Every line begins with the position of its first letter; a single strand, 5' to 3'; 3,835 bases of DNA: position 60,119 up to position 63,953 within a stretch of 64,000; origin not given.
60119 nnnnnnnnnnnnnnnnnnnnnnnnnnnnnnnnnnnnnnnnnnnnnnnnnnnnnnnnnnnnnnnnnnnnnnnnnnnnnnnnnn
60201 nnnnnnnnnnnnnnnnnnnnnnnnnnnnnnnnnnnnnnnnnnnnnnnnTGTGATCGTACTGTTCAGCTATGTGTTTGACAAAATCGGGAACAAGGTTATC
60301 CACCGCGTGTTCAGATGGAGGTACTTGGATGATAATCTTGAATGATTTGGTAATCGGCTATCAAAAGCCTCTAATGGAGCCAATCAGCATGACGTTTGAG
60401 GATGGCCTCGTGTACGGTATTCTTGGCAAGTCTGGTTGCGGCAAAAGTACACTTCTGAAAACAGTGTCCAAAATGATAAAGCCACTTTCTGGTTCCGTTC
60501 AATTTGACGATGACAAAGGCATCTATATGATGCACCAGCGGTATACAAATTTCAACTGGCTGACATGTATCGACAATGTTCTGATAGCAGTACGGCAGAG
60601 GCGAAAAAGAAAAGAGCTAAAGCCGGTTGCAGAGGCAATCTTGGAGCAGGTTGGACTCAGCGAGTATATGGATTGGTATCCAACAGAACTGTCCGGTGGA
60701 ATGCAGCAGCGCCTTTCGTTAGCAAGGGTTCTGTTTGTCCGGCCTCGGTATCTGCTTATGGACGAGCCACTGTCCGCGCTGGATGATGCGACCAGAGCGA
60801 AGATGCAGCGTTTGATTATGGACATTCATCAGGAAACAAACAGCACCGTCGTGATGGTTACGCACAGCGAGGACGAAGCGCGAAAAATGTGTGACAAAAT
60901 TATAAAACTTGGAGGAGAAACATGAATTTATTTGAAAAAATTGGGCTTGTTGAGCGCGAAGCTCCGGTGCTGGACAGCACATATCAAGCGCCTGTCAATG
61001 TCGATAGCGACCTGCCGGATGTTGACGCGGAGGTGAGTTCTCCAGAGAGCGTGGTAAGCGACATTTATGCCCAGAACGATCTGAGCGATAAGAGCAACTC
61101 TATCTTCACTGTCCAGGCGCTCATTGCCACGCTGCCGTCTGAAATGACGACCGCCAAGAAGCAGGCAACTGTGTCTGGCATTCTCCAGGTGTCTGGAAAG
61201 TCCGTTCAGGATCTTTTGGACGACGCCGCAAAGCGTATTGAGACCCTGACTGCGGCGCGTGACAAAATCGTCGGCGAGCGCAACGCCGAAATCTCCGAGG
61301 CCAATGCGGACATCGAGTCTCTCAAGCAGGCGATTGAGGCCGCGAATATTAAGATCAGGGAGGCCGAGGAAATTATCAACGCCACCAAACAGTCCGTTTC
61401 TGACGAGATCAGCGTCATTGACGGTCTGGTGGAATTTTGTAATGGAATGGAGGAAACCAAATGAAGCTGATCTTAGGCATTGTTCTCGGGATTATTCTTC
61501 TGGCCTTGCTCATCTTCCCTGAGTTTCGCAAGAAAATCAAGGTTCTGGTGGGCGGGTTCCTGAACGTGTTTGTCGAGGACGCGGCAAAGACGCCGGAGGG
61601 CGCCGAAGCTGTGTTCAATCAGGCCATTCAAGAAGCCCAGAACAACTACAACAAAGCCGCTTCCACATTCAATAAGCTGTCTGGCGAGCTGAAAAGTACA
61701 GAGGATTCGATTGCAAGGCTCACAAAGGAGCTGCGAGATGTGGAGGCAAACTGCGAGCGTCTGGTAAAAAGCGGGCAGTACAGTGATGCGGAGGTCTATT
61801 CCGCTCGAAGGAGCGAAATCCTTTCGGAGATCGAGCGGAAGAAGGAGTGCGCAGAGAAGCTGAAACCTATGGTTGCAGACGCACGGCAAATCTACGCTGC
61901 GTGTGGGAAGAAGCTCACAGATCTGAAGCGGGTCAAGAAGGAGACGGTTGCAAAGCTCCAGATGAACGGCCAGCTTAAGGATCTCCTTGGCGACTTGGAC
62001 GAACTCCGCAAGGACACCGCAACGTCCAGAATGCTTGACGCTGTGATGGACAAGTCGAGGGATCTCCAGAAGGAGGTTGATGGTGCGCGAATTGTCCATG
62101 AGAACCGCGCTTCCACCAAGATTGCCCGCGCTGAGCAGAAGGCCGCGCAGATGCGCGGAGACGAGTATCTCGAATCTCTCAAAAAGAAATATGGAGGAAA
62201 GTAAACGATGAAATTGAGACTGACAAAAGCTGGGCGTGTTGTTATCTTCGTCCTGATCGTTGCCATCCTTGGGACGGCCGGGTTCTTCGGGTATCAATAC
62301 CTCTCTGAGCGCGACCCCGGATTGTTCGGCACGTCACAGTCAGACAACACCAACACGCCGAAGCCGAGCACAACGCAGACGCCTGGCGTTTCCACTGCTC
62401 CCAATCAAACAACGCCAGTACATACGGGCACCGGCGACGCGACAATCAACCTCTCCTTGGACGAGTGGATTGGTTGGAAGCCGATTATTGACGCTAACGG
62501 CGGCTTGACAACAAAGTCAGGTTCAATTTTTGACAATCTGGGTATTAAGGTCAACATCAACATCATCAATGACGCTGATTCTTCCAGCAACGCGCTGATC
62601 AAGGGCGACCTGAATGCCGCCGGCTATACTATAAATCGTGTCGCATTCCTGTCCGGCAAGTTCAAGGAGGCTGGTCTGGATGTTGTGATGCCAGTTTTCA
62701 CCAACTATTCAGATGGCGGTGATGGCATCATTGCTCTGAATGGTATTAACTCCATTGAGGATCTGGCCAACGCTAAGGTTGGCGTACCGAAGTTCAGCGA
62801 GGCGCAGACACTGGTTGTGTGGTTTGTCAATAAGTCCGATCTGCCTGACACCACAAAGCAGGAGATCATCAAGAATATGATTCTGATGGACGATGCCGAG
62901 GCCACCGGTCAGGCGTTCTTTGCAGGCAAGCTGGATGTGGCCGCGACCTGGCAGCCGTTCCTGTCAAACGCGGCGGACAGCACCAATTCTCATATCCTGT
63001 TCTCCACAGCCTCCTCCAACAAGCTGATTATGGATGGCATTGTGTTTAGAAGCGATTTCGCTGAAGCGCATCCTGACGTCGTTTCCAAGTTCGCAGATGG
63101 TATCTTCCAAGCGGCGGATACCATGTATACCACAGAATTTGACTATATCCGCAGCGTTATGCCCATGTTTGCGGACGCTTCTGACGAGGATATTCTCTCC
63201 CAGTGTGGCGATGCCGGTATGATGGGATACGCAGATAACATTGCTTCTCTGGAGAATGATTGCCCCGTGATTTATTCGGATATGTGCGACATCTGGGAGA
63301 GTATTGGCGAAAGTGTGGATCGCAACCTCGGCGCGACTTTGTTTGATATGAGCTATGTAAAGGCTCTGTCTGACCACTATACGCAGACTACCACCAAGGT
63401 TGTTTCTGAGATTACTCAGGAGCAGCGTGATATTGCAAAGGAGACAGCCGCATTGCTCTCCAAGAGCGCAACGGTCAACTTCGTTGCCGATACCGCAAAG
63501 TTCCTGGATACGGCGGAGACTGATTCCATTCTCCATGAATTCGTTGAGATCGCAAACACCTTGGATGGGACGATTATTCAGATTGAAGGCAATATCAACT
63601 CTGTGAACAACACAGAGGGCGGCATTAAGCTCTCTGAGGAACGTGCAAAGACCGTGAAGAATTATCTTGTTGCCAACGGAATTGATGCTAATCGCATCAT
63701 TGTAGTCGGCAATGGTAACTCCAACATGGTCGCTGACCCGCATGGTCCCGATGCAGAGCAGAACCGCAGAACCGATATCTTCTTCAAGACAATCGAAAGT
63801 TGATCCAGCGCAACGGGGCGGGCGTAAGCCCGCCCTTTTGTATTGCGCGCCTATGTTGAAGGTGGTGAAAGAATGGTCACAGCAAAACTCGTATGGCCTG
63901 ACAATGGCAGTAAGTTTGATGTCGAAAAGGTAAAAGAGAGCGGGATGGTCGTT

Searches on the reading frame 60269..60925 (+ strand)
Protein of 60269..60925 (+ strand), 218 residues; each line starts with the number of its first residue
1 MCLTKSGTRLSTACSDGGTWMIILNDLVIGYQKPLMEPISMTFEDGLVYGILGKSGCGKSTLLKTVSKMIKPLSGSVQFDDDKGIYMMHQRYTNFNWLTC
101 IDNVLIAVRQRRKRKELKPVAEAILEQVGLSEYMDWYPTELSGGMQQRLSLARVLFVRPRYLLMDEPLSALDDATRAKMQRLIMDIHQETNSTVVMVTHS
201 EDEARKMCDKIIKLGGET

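Call 54: search_protein_families(library=pfam, proteins=[window:60269-60925:+], max_evalue=0.001)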
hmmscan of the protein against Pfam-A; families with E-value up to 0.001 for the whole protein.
window:60269-60925:+ (218 aa): 4 families
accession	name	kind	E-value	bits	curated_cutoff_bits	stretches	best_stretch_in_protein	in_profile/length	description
PF00005.33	ABC_tran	-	4.2e-27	95.8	25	1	37-168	2-136/137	ABC transporter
PF13304.12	AAA_21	-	9.5e-06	26.3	27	0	135-200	232-299/304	AAA domain, putative AbiEii toxin, Type IV TA system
PF02463.25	SMC_N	-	1.6e-05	24.9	40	0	138-213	134-210/220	RecF/RecN/SMC N terminal domain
PF00931.28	NB-ARC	-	0.00023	21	23.5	1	48-206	20-143/248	NB-ARC domain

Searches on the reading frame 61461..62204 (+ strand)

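Call 54: search_protein_families(library=pfam, proteins=[window:61461-62204:+], max_evalue=0.001)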
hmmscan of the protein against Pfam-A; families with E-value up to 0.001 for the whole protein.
window:61461-62204:+ (247 aa): 2 families
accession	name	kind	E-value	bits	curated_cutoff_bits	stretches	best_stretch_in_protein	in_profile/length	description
PF04012.17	PspA_IM30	-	2.7e-08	34.1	33.9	1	37-242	13-216/220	PspA/IM30 family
PF02050.21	FliJ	-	0.00042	21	28.4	1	65-162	2-99/123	Flagellar FliJ protein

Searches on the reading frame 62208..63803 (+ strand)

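Call 37: search_protein_families(library=phrogs, proteins=[window:62208-63803:+], max_evalue=0.00001)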
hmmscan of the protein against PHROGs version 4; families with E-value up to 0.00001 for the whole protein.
window:62208-63803:+ (531 aa): 3 families
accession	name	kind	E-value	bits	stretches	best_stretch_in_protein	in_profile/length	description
phrog_25518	-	unknown function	6.2e-192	640.1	1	2-530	3-526/526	-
phrog_15381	-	unknown function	1.5e-08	35.8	1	428-525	17-114/154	-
phrog_7897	-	unknown function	4.8e-08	33.7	1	413-528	208-323/327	-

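Call 54: search_protein_families(library=pfam, proteins=[window:62208-63803:+], max_evalue=0.001)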
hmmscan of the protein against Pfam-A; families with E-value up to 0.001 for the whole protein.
window:62208-63803:+ (531 aa): 2 families
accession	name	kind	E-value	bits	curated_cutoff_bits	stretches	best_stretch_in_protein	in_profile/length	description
PF00691.25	OmpA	-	1.5e-14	54.5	27.2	1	428-520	5-97/98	OmpA family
PF09084.16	NMT1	-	2.1e-05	25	20.5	1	108-307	16-210/216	NMT1/THI5 like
